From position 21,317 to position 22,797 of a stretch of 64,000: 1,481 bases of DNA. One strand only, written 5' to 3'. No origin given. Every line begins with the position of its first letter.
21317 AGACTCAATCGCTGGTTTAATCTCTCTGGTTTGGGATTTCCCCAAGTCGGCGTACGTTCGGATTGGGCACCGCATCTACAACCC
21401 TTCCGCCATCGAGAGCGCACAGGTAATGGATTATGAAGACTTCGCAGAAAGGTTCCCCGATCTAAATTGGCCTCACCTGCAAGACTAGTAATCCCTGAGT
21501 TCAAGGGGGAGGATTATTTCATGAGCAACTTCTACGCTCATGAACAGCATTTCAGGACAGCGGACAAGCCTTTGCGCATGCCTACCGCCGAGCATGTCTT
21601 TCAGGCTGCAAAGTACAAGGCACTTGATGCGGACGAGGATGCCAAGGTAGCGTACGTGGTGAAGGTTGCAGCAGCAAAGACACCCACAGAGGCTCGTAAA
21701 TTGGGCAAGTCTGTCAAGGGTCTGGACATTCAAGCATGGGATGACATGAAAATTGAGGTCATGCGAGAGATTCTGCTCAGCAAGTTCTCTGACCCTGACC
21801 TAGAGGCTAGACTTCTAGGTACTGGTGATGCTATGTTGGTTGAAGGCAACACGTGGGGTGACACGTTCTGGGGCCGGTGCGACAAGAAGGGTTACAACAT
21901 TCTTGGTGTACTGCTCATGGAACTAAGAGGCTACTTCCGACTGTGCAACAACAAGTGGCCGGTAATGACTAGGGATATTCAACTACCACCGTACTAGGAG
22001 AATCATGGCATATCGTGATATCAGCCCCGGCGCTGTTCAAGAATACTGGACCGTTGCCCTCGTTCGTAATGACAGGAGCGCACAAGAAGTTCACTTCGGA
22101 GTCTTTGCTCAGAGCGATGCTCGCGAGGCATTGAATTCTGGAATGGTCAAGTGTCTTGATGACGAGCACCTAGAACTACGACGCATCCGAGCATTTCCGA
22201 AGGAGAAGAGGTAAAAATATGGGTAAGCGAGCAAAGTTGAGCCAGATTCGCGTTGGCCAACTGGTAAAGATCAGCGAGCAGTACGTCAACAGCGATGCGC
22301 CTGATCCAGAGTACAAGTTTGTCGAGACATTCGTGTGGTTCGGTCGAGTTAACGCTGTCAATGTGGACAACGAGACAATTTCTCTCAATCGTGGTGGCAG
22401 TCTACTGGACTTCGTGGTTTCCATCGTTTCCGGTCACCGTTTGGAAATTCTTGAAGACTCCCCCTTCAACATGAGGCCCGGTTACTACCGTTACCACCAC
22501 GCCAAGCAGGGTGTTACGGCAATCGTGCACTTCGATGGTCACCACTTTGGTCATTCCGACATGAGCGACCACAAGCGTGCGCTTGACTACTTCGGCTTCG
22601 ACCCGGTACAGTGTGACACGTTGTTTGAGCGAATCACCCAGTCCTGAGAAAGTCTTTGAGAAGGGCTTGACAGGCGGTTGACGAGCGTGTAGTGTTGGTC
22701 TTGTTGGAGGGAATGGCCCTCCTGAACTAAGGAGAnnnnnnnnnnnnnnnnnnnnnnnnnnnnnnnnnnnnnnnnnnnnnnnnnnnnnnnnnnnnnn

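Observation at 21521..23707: NADAR and DUF932 genes close together in a GC-rich island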

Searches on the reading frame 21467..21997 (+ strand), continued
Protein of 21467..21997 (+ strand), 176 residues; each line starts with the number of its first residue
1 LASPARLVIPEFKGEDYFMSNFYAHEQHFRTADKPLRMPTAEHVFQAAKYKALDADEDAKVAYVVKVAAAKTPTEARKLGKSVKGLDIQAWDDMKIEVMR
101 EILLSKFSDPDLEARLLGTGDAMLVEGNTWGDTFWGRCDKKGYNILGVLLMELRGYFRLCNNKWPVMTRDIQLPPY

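Call 74: find_encoding_contigs(protein=P0135, flank=10000, max_places=1)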
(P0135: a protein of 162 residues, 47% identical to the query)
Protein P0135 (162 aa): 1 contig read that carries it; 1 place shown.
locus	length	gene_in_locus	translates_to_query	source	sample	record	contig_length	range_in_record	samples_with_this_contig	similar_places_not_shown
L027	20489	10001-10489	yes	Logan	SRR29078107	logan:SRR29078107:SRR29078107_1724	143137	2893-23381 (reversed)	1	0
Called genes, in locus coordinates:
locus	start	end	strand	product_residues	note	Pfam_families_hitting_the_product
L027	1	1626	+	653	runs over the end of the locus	-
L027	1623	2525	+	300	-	PF26926:Phage_T4_rIIB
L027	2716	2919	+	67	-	-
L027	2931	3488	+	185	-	PF00574:CLP_protease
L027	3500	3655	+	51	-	-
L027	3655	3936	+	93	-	-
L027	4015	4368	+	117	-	-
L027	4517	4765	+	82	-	-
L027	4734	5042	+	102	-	PF02467:Whib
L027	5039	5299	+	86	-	-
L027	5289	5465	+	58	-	-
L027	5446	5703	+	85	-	-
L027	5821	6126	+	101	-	-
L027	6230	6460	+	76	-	PF24254:DUF7455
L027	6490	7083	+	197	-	-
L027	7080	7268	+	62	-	-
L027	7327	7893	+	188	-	PF13619:KTSC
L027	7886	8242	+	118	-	PF00085:Thioredoxin, PF04756:OST3_OST6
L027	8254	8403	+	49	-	-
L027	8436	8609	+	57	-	-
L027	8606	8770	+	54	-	PF04957:RMF (weak)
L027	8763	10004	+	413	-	-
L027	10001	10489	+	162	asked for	PF08719:NADAR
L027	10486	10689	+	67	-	-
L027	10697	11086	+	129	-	-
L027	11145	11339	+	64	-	-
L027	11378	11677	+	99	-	-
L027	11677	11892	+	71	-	-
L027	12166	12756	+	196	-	PF12850:Metallophos_2 (weak)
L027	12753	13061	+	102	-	-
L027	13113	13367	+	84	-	-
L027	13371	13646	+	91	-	-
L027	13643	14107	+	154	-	PF02661:Fic (weak)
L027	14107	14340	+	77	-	-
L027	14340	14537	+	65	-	-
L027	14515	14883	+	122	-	-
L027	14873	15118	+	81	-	PF11581:Argos (faint)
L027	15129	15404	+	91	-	-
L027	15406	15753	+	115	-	-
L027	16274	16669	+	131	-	PF13392:HNH_3 (faint)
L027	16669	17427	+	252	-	PF01743:PolyA_pol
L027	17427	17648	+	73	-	-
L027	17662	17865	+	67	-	-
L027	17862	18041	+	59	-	-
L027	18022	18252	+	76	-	-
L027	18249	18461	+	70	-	-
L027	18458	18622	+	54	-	-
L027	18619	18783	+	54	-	-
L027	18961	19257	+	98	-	-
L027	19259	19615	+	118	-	PF26948:DUF8296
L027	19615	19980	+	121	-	-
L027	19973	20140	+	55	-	-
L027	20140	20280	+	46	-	-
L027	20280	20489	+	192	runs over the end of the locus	PF00857:Isochorismatase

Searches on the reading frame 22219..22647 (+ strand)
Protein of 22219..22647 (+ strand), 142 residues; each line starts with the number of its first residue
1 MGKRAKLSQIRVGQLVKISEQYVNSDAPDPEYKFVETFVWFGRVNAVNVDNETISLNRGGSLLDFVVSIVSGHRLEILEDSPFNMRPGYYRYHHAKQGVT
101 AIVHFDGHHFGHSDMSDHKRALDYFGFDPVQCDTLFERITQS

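Call 3: search_protein_families(library=pfam, proteins=[window:22219-22647:+], max_evalue=0.01)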
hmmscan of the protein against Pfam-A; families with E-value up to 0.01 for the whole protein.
window:22219-22647:+ (142 aa): 0 families

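Call 4: search_protein_families(library=phrogs, proteins=[window:22219-22647:+], max_evalue=0.001)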
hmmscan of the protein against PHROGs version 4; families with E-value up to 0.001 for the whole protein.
window:22219-22647:+ (142 aa): 0 families

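Call 27: search_protein_families(library=ncbifam, proteins=[window:22219-22647:+], max_evalue=0.01)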
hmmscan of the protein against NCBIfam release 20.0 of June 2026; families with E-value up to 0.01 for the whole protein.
window:22219-22647:+ (142 aa): 0 families

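Call 28: search_protein_families(library=padloc, proteins=[window:22219-22647:+], max_evalue=0.01)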
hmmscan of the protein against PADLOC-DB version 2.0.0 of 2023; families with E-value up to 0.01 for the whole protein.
window:22219-22647:+ (142 aa): 0 families
